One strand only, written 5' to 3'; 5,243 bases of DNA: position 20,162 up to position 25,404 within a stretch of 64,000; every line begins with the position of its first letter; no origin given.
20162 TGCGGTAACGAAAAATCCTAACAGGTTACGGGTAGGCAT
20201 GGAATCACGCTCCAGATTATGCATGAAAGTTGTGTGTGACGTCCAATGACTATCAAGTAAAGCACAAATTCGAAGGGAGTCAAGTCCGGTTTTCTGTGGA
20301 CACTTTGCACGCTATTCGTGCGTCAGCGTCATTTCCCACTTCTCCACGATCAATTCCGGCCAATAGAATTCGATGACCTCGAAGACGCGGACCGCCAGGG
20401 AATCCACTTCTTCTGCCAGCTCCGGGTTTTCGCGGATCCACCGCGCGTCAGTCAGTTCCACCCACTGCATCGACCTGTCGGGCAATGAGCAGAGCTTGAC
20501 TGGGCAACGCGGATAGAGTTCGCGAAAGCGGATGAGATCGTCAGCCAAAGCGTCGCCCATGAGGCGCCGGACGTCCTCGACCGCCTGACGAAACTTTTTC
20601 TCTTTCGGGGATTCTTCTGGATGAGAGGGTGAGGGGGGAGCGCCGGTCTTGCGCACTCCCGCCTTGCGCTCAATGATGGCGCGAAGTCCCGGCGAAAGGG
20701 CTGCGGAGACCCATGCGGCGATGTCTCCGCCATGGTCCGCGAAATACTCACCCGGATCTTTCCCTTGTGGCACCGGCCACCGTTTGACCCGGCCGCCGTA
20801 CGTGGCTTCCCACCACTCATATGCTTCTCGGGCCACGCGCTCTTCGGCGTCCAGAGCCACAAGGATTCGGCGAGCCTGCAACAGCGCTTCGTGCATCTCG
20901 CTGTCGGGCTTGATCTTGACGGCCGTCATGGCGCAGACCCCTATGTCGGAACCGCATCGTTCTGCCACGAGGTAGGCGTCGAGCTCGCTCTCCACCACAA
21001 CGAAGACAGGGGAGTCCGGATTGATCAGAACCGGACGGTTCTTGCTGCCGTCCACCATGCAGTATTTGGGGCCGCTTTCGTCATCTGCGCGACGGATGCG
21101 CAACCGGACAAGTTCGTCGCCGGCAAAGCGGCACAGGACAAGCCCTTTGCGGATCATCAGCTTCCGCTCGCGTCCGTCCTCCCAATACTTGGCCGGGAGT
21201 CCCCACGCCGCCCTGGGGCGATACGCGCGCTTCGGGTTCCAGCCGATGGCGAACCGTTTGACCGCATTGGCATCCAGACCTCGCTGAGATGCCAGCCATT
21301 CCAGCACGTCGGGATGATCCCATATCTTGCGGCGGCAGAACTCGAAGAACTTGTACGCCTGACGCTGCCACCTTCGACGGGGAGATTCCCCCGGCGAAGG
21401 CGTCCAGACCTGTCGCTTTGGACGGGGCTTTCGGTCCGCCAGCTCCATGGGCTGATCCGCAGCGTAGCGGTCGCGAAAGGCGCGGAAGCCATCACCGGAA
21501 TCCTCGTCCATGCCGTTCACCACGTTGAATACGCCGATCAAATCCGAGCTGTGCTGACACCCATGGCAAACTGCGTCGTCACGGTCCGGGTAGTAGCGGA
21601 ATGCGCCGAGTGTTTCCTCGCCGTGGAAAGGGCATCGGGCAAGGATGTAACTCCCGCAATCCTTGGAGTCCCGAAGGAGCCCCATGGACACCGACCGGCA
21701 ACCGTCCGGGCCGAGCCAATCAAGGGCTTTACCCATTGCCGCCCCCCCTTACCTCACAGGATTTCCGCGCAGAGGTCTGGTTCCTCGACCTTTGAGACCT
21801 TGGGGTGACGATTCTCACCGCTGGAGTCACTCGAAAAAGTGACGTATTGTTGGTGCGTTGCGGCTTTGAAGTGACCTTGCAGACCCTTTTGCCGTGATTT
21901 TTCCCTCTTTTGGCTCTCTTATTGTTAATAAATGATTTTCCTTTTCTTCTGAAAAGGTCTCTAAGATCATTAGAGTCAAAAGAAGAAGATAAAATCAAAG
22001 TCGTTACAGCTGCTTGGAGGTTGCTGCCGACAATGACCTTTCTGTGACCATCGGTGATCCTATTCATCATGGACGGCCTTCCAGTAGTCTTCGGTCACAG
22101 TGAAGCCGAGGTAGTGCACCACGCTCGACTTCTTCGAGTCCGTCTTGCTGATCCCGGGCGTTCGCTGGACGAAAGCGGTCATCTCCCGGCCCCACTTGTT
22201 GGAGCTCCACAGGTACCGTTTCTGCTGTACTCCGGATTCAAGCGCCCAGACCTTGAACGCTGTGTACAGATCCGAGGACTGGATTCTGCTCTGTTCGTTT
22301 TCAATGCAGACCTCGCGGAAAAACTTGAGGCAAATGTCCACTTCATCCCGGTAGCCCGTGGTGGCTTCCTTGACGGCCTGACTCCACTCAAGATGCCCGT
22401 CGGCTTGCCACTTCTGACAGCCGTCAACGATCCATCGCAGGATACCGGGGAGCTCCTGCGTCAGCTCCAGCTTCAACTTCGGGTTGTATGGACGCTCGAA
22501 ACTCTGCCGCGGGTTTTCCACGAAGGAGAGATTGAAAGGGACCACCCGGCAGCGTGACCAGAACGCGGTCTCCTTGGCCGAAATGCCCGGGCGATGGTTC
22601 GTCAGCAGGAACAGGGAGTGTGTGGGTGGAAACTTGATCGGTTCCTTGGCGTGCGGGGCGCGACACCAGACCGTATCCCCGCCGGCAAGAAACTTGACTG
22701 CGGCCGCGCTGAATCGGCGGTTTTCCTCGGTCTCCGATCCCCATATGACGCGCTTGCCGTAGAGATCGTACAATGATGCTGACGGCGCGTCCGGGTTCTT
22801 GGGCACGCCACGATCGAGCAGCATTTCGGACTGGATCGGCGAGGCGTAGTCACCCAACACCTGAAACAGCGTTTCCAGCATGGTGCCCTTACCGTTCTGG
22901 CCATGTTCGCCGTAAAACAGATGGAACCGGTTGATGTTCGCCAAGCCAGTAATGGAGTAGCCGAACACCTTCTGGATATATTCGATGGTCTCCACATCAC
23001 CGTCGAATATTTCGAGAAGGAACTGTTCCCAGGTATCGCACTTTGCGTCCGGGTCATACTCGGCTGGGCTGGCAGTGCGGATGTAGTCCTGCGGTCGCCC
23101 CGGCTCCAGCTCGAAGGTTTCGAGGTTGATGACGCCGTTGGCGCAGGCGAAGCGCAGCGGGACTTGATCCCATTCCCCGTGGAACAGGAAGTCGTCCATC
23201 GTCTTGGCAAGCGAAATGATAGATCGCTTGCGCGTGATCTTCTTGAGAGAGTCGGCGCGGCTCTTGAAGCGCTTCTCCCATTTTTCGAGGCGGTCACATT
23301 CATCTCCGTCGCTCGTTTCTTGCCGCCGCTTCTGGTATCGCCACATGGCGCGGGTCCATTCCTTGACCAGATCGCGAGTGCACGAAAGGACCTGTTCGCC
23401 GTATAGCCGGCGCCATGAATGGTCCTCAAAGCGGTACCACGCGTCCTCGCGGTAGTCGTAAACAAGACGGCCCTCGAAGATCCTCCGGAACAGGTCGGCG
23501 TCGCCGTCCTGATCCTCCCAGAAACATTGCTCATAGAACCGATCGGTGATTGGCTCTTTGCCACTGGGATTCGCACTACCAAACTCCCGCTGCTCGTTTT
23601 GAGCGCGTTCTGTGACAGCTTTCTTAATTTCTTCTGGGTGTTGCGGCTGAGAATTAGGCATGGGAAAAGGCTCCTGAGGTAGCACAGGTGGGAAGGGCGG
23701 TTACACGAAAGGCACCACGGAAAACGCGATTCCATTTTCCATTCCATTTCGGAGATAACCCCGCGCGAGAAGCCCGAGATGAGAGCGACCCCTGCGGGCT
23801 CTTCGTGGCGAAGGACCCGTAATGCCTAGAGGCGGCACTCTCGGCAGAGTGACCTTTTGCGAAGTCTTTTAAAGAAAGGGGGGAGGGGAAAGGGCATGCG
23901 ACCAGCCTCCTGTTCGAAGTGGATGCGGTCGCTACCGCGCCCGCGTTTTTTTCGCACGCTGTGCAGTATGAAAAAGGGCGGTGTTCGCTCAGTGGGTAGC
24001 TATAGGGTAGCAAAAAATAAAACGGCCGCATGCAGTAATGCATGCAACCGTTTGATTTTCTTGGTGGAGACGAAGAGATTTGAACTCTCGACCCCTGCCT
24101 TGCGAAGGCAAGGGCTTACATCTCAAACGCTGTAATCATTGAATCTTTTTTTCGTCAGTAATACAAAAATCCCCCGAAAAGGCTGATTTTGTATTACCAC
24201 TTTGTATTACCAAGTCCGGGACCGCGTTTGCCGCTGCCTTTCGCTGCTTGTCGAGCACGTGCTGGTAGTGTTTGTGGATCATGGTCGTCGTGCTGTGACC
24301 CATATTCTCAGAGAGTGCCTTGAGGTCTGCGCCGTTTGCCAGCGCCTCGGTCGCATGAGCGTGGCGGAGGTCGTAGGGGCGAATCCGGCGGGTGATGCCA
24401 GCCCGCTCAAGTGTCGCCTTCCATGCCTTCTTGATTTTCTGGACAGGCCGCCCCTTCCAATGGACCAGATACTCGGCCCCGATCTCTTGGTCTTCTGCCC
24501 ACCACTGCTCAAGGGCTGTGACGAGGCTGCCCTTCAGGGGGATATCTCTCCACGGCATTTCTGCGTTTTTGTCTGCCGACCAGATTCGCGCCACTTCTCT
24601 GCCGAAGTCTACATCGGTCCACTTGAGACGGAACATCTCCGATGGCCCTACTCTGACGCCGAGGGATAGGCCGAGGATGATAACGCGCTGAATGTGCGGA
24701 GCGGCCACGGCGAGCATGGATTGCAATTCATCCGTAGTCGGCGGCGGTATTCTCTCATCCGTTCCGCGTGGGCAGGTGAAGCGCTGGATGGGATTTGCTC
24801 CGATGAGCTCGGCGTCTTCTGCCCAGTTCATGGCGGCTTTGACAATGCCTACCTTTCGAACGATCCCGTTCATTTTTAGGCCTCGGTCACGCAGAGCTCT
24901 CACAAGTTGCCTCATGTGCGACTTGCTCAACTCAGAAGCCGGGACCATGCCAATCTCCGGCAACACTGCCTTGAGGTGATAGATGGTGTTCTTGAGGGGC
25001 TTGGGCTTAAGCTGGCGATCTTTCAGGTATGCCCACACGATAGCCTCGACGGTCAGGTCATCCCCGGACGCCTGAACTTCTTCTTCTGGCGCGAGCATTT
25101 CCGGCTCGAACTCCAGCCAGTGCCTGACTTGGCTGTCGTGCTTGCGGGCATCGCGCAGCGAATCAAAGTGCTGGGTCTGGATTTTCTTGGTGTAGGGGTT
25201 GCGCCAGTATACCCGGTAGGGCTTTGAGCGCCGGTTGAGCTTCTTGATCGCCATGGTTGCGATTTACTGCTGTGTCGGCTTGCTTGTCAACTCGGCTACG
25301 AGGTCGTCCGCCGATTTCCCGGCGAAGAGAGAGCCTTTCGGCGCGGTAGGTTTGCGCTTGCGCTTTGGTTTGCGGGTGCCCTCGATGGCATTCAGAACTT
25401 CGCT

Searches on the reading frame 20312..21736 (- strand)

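Call 17: search_protein_families(library=pfam, proteins=[window:20312-21736:-])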
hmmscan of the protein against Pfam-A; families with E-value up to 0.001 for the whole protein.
window:20312-21736:- (474 aa): 1 family
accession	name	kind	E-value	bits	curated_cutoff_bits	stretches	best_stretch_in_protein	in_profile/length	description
PF01807.25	Zn_ribbon_DnaG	-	0.00038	20.6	24.9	1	28-73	29-73/98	CHC2 zinc finger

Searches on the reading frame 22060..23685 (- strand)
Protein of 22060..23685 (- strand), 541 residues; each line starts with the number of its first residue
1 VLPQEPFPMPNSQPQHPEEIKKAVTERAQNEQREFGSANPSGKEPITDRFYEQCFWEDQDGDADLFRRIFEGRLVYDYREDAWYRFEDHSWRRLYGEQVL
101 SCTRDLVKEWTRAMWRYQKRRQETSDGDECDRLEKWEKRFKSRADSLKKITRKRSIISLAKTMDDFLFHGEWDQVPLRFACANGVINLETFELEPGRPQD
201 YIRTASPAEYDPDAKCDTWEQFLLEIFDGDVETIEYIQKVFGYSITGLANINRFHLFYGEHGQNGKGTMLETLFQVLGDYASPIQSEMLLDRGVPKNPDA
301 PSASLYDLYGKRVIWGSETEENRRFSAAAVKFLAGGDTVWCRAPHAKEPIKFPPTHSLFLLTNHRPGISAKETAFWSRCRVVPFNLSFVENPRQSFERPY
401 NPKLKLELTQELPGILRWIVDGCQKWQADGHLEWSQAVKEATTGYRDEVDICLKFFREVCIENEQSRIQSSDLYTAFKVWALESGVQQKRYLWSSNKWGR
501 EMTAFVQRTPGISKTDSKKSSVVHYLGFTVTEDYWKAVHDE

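Call 17: search_protein_families(library=pfam, proteins=[window:22060-23685:-])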
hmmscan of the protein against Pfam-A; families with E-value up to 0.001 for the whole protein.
window:22060-23685:- (541 aa): 2 families
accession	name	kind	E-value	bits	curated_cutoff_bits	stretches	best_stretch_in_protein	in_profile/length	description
PF08706.16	D5_N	-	5.4e-22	79.1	22.4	1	63-227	1-144/145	D5 N terminal like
PF19263.5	DUF5906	-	6e-06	27.3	27.6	1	257-369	1-106/114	Family of unknown function (DUF5906)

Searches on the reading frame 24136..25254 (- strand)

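Call 17: search_protein_families(library=pfam, proteins=[window:24136-25254:-])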
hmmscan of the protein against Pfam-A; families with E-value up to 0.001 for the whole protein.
window:24136-25254:- (372 aa): 1 family
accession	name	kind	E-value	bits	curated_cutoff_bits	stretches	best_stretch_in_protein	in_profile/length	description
PF00589.27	Phage_integrase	-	4.1e-20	72.7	27.1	1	174-335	5-170/172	Phage integrase family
